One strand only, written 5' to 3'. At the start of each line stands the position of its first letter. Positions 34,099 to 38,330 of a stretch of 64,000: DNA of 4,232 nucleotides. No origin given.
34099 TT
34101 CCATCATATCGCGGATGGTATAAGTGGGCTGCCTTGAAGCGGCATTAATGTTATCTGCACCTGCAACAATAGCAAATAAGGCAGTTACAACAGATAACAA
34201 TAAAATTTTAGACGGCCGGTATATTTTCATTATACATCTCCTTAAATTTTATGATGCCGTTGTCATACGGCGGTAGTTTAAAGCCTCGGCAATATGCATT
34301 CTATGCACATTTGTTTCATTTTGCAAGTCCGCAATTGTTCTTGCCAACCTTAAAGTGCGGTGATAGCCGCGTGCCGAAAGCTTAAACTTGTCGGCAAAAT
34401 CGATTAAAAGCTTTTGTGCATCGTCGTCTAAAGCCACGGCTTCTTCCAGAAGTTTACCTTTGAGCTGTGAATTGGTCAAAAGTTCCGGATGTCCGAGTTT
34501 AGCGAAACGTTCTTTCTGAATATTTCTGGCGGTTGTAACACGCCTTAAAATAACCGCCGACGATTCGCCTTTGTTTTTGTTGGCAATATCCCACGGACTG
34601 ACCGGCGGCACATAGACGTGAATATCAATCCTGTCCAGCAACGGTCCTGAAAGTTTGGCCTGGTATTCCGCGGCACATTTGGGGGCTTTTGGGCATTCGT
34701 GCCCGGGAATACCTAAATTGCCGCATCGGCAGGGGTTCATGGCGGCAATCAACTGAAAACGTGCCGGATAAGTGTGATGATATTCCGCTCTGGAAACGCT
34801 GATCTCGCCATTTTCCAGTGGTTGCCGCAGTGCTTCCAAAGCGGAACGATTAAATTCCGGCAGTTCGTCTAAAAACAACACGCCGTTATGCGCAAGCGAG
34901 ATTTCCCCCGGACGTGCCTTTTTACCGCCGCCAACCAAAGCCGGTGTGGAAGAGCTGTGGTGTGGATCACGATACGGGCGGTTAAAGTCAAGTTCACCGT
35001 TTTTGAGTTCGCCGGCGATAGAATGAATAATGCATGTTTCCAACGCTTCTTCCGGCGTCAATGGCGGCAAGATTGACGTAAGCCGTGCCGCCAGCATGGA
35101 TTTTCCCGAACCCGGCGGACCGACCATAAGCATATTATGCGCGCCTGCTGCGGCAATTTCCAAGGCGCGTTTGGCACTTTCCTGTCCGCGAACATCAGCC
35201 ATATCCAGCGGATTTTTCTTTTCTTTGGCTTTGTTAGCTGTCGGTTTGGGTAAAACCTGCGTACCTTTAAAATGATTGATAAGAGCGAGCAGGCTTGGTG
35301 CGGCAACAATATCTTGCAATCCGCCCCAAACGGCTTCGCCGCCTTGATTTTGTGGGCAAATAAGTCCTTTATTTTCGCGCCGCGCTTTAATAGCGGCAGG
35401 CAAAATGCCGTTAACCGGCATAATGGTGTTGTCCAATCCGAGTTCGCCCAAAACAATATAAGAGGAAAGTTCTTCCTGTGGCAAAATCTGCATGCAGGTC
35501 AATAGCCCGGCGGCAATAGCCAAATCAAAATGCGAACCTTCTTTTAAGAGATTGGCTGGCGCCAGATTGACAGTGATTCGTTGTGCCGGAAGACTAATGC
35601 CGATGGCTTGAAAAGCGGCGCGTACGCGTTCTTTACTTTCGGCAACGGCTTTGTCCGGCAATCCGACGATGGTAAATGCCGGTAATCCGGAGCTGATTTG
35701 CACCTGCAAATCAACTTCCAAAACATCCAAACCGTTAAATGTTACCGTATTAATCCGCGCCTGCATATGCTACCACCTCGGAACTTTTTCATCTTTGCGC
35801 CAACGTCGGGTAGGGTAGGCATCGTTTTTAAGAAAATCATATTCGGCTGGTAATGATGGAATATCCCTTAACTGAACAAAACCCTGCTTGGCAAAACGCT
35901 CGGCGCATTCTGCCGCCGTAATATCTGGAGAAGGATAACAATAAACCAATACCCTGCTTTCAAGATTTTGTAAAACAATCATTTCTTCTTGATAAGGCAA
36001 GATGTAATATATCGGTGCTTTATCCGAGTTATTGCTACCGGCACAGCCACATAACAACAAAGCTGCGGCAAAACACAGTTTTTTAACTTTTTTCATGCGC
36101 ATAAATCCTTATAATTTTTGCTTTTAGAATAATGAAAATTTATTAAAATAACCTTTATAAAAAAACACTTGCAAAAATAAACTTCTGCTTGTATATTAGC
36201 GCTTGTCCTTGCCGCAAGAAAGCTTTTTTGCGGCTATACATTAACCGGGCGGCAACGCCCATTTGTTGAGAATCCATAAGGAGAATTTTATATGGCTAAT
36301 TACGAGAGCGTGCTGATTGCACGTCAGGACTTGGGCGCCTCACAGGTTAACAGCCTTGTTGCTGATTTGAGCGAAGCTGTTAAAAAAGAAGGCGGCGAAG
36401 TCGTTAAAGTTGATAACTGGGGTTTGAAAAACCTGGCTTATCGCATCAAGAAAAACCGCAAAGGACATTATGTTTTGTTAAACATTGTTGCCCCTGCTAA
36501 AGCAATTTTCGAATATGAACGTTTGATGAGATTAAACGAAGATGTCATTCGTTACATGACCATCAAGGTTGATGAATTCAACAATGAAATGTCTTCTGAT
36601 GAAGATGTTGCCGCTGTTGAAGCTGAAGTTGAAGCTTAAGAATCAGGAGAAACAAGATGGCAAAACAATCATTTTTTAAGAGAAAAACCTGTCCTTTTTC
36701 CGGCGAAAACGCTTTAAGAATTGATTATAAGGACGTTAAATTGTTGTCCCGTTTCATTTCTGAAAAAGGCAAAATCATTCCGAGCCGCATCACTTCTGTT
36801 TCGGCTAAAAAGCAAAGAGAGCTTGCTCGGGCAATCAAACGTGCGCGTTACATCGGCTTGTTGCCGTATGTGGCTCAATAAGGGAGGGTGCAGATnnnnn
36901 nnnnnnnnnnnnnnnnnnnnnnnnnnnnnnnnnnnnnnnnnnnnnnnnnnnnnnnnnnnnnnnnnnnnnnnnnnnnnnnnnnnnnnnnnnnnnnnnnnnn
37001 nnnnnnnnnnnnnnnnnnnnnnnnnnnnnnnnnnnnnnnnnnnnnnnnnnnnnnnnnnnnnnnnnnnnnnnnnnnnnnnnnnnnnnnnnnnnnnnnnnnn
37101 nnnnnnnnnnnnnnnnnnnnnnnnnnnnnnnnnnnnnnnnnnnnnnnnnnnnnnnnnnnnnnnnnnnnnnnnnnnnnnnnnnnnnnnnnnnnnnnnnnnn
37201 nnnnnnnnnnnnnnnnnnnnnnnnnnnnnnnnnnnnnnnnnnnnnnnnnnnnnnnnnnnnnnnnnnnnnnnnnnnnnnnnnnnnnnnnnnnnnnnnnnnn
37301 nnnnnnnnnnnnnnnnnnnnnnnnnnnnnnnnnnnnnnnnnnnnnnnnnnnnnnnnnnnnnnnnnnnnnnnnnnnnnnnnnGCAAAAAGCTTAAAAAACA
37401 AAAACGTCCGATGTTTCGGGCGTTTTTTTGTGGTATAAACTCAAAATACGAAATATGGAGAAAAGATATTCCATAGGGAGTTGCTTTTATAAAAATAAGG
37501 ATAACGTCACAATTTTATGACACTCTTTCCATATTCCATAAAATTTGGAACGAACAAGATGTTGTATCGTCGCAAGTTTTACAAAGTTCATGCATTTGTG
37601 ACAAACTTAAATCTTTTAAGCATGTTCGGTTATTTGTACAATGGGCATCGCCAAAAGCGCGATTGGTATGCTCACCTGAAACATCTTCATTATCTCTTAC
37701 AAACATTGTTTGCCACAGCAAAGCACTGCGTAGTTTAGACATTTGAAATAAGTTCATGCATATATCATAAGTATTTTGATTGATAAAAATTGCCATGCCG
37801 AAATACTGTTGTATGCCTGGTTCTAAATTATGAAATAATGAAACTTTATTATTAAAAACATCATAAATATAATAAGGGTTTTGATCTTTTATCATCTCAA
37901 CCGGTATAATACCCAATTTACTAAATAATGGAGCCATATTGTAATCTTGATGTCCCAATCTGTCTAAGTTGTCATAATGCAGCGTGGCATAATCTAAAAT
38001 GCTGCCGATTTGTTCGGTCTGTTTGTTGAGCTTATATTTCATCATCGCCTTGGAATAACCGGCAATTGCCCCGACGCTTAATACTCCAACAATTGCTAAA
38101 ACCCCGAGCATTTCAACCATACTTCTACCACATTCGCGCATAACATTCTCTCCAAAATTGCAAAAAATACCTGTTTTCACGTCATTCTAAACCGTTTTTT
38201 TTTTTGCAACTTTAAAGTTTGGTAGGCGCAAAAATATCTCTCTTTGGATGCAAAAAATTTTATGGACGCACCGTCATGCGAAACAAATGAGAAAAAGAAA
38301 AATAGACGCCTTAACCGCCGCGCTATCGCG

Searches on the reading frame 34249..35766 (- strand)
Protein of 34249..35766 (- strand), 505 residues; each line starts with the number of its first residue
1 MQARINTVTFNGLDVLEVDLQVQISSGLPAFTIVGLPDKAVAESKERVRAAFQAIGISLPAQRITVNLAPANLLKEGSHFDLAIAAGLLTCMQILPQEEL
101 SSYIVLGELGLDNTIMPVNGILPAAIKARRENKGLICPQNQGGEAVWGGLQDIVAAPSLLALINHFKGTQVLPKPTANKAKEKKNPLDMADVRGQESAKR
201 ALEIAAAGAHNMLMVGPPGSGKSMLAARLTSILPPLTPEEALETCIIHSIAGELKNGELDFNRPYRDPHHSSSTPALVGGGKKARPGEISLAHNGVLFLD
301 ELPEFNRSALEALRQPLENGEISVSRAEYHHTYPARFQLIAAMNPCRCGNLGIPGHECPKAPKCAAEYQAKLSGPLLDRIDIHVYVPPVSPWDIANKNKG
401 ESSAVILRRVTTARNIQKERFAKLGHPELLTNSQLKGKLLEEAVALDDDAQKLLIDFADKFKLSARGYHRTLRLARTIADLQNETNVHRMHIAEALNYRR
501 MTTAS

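Call 31: search_protein_families(library=pfam, proteins=[window:34249-35766:-], max_evalue=0.001)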
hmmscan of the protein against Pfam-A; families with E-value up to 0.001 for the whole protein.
window:34249-35766:- (505 aa): 9 families
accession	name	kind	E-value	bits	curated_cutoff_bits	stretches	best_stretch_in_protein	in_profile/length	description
PF01078.27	Mg_chelatase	-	2.5e-94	314.9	20.3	1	188-390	1-203/207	Magnesium chelatase, subunit ChlI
PF13541.12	ChlI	-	2.5e-39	134.4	27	1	21-140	2-120/121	Subunit ChlI of Mg-chelatase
PF13335.12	Mg_chelatase_C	-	6.4e-30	104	26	1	400-499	1-94/94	Magnesium chelatase, subunit ChlI C-terminal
PF00493.29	MCM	-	1.8e-10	40.8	23.3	1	286-347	114-175/224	MCM P-loop domain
PF07728.20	AAA_5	-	3.1e-10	40.7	22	1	211-347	1-125/139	AAA domain (dynein-related subfamily)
PF00158.32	Sigma54_activat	-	6.8e-07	29.6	20.2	1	280-344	80-142/168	Sigma-54 interaction domain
PF13401.12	AAA_22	-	0.00018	22.2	27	0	209-234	5-30/130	AAA domain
PF00004.35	AAA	-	0.0004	21.3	21.2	0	212-314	1-89/131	ATPase family associated with various cellular activities (AAA)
PF05496.18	RuvB_N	-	0.0009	19.5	27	0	186-228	3-52/159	Holliday junction DNA helicase RuvB P-loop domain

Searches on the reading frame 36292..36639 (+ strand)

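Call 31: search_protein_families(library=pfam, proteins=[window:36292-36639:+], max_evalue=0.001)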
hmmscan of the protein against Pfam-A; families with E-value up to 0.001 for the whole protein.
window:36292-36639:+ (115 aa): 1 family
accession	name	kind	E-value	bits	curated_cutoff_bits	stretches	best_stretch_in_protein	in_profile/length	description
PF01250.22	Ribosomal_S6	-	4.5e-31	107.3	27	1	3-92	1-90/90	Ribosomal protein S6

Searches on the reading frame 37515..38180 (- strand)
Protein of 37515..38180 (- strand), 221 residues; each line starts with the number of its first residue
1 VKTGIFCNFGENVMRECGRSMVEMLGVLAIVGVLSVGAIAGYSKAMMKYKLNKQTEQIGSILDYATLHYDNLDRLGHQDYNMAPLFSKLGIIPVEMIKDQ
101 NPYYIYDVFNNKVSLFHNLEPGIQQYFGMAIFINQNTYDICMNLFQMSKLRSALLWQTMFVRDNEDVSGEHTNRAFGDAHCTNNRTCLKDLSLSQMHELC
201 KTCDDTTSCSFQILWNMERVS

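Call 8: search_protein_families(library=pfam, proteins=[window:37515-38180:-], max_evalue=1)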
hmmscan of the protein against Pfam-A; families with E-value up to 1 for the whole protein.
window:37515-38180:- (221 aa): 1 family
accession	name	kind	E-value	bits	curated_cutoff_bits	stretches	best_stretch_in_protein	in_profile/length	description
PF07963.17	N_methyl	-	0.034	14.2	21.2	1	20-39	8-27/27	Prokaryotic N-terminal methylation motif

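Call 37: search_protein_families(library=ncbifam, proteins=[window:37515-38180:-], max_evalue=1)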
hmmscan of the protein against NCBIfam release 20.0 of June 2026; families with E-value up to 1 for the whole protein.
window:37515-38180:- (221 aa): 6 families
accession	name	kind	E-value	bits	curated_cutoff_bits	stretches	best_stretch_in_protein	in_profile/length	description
NF047827.1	T3SSXpsH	equivalog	0.02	14.7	160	1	18-65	2-49/145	type II secretion system protein XpsH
NF041785.2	VhuA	equivalog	0.072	11.6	800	1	14-99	146-229/418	F420-non-reducing hydrogenase Vhu subunit A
NF007660.0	PRK10332.1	equivalog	0.13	12.8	86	1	14-57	6-49/107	prepilin-type N-terminal cleavage/methylation domain-containing protein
TIGR02596.1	TIGR02596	subfamily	0.14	12.2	70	1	21-67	3-49/196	Verru_Chthon cassette protein D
TIGR01708.2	typeII_sec_gspH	equivalog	0.16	12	80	1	18-65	3-50/169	type II secretion system minor pseudopilin GspH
TIGR02532.1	IV_pilin_GFxxxE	domain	0.74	9.8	16.3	0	20-39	5-24/24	prepilin-type N-terminal cleavage/methylation domain-containing protein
